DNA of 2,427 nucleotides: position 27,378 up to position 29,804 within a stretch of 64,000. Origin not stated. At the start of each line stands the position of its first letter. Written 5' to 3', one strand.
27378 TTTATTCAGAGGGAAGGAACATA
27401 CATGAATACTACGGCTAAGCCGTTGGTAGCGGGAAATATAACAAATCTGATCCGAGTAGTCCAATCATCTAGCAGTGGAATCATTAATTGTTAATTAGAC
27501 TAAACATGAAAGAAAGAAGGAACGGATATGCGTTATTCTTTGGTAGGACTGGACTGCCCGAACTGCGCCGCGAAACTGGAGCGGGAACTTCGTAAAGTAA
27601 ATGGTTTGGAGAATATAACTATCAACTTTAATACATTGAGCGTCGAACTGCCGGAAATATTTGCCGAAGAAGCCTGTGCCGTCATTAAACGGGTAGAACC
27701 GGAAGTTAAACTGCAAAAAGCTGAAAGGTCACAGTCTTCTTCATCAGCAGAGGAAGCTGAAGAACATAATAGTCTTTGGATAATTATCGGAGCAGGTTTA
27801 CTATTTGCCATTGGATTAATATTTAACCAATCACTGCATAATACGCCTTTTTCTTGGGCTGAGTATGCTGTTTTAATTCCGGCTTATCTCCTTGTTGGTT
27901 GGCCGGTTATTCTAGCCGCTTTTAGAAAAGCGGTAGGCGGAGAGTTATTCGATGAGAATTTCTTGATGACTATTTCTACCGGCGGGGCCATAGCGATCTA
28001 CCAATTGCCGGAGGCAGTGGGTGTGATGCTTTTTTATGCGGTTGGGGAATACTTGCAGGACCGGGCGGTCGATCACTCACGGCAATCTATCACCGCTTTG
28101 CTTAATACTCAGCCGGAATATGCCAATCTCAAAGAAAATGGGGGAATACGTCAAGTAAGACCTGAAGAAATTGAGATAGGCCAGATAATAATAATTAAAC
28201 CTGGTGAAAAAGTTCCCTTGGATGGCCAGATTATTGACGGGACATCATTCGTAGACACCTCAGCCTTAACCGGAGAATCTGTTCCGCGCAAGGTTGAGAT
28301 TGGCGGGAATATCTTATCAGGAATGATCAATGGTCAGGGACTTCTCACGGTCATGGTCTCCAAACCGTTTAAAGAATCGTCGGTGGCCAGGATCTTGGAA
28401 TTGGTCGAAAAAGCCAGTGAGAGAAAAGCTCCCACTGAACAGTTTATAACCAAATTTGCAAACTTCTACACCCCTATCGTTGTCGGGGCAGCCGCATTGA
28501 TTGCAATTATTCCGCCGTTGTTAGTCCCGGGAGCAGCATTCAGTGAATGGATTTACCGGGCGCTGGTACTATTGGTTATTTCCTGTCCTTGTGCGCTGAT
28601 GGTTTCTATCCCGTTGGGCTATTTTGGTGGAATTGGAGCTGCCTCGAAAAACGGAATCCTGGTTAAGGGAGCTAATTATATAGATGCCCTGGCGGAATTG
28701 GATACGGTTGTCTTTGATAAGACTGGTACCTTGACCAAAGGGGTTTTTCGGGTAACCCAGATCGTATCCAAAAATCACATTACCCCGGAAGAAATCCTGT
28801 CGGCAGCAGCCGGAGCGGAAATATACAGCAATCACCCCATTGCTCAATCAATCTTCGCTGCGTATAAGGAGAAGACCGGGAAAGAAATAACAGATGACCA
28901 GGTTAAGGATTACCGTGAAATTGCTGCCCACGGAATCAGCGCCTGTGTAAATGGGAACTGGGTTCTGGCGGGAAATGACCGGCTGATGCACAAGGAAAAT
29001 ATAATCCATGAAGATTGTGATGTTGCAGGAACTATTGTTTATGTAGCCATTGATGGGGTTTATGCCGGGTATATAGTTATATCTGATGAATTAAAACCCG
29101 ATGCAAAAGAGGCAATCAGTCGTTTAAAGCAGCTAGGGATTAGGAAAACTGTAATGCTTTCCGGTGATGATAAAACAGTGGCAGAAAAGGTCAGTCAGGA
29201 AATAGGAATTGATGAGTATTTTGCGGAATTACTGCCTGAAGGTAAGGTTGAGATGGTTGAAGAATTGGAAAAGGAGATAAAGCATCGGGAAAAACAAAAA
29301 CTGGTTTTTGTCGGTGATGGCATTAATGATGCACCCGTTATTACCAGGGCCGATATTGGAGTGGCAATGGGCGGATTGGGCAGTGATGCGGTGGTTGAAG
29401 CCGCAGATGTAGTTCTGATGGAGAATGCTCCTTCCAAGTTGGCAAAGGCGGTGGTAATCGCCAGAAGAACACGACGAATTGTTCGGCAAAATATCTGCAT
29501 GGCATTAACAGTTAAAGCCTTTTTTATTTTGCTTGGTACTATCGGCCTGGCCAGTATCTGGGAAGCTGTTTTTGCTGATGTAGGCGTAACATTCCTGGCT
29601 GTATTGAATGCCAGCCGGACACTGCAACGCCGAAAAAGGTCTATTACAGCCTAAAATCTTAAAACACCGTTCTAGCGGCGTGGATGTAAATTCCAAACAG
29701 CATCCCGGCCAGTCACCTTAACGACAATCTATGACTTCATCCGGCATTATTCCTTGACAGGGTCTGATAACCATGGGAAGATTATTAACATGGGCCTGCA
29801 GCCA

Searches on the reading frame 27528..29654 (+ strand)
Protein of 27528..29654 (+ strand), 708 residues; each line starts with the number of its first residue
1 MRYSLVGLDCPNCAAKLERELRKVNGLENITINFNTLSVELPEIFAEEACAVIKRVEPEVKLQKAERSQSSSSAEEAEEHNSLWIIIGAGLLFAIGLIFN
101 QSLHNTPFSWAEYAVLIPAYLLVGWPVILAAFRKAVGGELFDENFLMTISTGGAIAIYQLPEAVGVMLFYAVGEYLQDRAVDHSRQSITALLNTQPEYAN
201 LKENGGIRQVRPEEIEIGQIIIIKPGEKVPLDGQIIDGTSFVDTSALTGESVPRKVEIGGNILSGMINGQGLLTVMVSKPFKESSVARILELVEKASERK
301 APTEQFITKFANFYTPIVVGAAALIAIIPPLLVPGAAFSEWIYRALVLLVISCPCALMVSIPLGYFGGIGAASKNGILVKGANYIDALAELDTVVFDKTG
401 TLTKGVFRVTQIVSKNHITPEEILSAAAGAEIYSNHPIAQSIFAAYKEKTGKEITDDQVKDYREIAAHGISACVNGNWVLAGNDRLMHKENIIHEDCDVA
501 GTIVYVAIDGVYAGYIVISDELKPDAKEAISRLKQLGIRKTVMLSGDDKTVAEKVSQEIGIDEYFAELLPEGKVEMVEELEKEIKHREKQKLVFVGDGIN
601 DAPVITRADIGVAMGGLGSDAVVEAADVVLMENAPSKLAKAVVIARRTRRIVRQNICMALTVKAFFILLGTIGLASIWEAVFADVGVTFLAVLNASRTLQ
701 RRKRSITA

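Call 39: search_protein_families(library=ncbifam, proteins=[window:27528-29654:+], max_evalue=0.00001)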
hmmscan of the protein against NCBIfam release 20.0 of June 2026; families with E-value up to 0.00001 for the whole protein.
window:27528-29654:+ (708 aa): 21 families
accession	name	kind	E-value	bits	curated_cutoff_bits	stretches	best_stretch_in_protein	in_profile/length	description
TIGR01525.1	ATPase-IB_hvy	subfamily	5.1e-165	550.5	346.25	1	144-697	2-559/560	heavy metal translocating P-type ATPase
TIGR01512.1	ATPase-IB2_Cd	subfamily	1.8e-152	508.5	313.5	1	144-699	2-493/494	cadmium family heavy metal-translocating P-type ATPase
NF008262.1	PRK11033.1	equivalog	9.4e-151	503.7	1005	1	4-701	46-730/731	zinc/cadmium/mercury/lead-transporting ATPase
NF033775.1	P_type_ZntA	exception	7.9e-139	464.1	1240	1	3-702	52-732/732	Zn(II)/Cd(II)/Pb(II) translocating P-type ATPase ZntA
TIGR01511.1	ATPase-IB1_Cu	subfamily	9.4e-108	361.4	397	1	164-676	47-513/542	copper-translocating P-type ATPase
NF007952.0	PRK10671.1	equivalog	7.3e-92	308.9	1316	1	170-665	300-791/838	copper-exporting P-type ATPase CopA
TIGR01494.1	ATPase_P-type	subfamily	3.6e-71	240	62.3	1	165-675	4-465/478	HAD-IC family P-type ATPase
TIGR01497.1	kdpB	equivalog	4e-46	157.4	527.9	1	200-647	109-565/675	potassium-transporting ATPase subunit KdpB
TIGR01647.1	ATPase-IIIA_H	equivalog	1.4e-45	155.7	615.5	2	185-462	80-358/755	plasma-membrane proton-efflux P-type ATPase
NF010609.0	PRK14010.1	equivalog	1.1e-37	129.6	1323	1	184-671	90-586/673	K(+)-transporting ATPase subunit B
TIGR01522.1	ATPase-IIA2_Ca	equivalog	1.2e-24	86.2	798.3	2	520-642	499-640/854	calcium-transporting P-type ATPase, PMR1-type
TIGR01657.1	P-ATPase-V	hypoth_equivalog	2.7e-24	84.8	618.25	1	320-416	378-475/1055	ATP13A2 family polyamine export P-type ATPase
TIGR01517.1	ATPase-IIB_Ca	equivalog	2.9e-23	82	507.05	2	515-672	538-709/882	calcium-translocating P-type ATPase, PMCA-type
TIGR01524.1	ATPase-IIIB_Mg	equivalog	9.9e-22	76.6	610.75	1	565-656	583-668/867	magnesium-translocating P-type ATPase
TIGR01523.1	ATPase-IID_K-Na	equivalog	3.9e-21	74.4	645.05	1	568-675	675-777/997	potassium/sodium efflux P-type ATPase, fungal-type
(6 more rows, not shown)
